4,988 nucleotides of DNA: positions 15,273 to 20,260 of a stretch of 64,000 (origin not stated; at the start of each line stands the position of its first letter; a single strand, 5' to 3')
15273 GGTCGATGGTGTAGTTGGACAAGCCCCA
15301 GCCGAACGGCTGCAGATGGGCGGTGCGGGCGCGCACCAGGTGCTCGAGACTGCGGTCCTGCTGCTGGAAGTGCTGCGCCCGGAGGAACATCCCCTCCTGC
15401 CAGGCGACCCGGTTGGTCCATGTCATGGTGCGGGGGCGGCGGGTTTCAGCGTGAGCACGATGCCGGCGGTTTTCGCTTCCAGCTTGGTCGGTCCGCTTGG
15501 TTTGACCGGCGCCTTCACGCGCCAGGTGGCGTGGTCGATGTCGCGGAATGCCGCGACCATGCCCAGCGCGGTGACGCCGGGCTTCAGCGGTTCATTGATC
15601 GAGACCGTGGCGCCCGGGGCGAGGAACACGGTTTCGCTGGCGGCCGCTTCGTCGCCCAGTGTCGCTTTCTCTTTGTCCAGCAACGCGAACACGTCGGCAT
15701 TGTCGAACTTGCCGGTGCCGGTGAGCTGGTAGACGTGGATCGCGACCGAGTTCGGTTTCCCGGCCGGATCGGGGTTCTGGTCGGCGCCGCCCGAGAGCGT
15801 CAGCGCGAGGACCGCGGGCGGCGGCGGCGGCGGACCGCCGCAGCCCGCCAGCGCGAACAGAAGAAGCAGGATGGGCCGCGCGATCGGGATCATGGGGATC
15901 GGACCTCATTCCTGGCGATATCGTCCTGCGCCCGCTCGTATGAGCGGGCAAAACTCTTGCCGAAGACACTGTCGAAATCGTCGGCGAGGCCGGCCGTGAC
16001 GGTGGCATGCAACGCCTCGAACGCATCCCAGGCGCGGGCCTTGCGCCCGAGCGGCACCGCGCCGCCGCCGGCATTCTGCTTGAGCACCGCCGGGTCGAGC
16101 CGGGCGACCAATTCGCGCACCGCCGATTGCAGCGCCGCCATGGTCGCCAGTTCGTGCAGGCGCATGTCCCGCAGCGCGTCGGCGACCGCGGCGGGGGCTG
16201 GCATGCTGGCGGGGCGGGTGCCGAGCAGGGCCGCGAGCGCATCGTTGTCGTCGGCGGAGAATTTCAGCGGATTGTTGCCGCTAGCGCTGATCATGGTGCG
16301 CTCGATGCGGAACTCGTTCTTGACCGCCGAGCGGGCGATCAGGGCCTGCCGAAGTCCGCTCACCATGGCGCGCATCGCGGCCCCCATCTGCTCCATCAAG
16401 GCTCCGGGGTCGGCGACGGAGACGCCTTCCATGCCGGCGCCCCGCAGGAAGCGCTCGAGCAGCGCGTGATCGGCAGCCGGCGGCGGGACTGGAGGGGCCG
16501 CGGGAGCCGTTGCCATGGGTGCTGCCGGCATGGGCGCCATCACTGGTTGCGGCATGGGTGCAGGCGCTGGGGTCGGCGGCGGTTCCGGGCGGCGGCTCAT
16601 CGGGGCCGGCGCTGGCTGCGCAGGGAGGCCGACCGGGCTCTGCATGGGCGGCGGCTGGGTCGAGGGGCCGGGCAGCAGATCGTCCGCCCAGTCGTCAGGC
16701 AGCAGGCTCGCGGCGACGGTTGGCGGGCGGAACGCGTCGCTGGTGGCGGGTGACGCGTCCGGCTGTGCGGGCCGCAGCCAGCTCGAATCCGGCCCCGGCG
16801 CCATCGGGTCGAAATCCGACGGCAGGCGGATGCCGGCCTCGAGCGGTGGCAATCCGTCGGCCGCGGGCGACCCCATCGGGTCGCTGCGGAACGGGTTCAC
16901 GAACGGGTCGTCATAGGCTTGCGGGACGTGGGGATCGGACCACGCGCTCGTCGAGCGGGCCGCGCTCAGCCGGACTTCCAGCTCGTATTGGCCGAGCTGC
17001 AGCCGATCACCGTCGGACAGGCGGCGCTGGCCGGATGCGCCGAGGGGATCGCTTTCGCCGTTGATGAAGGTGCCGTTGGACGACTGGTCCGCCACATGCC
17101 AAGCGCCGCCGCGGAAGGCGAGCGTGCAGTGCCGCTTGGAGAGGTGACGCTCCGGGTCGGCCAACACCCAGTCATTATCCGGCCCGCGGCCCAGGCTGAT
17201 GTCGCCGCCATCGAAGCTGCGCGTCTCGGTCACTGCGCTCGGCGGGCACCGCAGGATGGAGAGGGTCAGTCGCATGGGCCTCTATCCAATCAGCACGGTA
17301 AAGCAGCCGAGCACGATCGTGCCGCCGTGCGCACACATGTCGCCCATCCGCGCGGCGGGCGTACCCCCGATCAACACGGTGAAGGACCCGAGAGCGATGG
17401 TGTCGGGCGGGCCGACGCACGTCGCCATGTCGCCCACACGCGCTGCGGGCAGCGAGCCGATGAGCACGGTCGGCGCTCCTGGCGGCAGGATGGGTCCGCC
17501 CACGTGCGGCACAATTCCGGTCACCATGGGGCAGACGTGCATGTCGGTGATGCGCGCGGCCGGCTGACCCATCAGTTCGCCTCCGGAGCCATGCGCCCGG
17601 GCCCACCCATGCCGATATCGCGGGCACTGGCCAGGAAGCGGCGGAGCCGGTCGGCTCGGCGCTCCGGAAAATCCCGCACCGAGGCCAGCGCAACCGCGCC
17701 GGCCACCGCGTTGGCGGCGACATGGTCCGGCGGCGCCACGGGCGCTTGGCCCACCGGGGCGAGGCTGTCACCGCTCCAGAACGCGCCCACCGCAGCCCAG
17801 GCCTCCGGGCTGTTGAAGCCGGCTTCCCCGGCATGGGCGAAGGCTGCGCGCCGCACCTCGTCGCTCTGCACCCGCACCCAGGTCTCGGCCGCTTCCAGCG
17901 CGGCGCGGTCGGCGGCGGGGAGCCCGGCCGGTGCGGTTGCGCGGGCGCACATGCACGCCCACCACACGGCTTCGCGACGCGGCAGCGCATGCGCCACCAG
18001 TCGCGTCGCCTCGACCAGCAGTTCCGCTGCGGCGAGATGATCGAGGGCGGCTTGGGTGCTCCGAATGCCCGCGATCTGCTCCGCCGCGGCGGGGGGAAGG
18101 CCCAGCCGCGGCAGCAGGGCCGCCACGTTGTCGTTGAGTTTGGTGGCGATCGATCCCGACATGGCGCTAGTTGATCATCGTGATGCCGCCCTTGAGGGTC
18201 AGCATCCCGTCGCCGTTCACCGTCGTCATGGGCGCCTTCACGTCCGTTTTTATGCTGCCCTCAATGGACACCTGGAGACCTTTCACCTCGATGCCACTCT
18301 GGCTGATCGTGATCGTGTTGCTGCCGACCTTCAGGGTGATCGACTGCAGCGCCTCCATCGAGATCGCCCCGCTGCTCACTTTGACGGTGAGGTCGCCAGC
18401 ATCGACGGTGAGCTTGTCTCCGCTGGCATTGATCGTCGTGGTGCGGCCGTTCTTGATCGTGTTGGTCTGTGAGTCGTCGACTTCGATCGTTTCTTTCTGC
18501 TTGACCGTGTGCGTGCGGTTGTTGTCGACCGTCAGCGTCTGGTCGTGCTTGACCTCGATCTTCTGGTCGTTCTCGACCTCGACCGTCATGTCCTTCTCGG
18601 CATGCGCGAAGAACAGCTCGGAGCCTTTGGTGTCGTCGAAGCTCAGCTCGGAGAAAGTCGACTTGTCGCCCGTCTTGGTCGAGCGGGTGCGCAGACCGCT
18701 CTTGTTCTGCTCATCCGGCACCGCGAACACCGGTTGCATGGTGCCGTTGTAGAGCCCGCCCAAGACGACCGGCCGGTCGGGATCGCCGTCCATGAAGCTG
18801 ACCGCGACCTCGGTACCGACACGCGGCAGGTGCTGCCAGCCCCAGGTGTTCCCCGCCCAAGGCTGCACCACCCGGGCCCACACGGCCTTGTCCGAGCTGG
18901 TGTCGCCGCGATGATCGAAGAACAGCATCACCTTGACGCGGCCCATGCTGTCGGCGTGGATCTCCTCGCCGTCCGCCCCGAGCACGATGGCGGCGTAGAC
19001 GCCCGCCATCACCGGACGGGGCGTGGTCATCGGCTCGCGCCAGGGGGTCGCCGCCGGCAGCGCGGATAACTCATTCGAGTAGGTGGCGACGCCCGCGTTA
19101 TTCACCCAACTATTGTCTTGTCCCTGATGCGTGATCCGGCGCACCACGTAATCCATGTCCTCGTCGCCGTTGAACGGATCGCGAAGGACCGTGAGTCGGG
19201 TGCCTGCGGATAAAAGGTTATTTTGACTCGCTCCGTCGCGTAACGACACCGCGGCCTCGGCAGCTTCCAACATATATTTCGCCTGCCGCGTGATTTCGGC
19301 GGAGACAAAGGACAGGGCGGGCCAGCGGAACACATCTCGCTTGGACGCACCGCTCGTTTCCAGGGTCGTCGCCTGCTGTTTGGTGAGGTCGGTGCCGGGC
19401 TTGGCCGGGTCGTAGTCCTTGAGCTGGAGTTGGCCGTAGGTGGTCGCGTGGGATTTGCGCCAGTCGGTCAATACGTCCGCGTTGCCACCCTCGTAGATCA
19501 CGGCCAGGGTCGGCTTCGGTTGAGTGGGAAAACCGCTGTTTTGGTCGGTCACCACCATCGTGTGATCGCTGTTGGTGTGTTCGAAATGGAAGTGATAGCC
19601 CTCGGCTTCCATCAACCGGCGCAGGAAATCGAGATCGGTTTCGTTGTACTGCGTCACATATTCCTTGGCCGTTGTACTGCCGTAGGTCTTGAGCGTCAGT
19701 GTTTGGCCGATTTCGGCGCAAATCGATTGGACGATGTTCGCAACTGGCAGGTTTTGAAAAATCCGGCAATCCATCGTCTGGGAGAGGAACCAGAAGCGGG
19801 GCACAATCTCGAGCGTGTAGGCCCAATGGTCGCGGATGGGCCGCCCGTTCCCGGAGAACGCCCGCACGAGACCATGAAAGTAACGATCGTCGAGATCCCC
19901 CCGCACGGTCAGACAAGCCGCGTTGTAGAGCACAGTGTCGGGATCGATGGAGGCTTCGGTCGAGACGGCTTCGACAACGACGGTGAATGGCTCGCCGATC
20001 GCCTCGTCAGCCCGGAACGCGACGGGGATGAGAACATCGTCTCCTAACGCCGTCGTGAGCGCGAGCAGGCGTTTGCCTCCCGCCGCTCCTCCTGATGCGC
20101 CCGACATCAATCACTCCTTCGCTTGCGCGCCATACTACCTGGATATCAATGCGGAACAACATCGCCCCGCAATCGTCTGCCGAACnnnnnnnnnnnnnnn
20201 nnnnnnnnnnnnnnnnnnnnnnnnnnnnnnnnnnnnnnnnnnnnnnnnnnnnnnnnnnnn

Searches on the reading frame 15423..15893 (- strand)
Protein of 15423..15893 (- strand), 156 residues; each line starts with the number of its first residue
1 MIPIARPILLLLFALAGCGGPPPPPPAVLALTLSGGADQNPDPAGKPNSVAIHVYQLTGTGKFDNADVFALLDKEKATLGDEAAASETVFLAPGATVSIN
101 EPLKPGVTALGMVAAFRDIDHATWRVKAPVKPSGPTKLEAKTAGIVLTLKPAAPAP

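Call 11: search_protein_families(library=pfam, proteins=[window:15423-15893:-], max_evalue=0.001)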
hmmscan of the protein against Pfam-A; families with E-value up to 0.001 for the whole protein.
window:15423-15893:- (156 aa): 1 family
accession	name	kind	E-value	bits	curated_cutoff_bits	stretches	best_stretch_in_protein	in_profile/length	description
PF12790.13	T6SS-SciN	-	1.9e-29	102.3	27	1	29-136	3-111/120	Type VI secretion lipoprotein, VasD, EvfM, TssJ, VC_A0113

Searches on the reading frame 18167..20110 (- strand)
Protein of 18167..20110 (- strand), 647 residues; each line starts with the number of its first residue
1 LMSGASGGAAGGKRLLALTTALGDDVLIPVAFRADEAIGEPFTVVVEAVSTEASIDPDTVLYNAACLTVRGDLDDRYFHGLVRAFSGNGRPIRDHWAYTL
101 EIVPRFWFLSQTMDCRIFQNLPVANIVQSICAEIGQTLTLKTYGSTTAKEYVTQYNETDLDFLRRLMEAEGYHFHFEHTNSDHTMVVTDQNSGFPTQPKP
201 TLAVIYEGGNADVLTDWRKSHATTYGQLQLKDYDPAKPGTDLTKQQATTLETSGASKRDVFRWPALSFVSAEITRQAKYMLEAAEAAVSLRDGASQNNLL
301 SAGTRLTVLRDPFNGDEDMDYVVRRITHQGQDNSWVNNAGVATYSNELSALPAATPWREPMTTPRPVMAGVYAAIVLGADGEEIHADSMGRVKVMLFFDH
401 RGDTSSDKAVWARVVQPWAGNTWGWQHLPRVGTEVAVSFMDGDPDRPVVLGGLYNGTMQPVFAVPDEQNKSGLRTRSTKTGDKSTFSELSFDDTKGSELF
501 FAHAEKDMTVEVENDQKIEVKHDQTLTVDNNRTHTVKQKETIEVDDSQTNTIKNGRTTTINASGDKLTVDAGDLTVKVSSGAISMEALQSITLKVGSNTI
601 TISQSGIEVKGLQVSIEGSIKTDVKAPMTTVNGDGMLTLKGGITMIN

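Call 11: search_protein_families(library=pfam, proteins=[window:18167-20110:-], max_evalue=0.001)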
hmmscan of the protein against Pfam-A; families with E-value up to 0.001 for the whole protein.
window:18167-20110:- (647 aa): 6 families
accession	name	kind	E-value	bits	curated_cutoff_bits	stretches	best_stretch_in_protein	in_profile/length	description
PF05954.17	Phage_GPD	-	1.6e-67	228.3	30.1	1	36-333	2-304/305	Phage tail baseplate hub (GPD)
PF22178.3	Gp5_trimer_C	-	8e-26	90.8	30.9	1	471-569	1-96/112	Bacteriophage T4 gp5 C-terminal trimerisation domain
PF04717.18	Phage_base_V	-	7.5e-16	58.7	23.8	1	387-454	10-75/75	Type VI secretion system/phage-baseplate injector OB domain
PF20093.5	DUF6484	-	5e-06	27.5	27.6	1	406-451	23-59/61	Domain of unknown function (DUF6484)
PF10106.14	DUF2345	-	6.3e-05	23.3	30.7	1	504-610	26-133/151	Uncharacterized protein conserved in bacteria (DUF2345)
PF04790.18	Sarcoglycan_1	-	0.00014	21.7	32.5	1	503-641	82-216/259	Sarcoglycan complex subunit protein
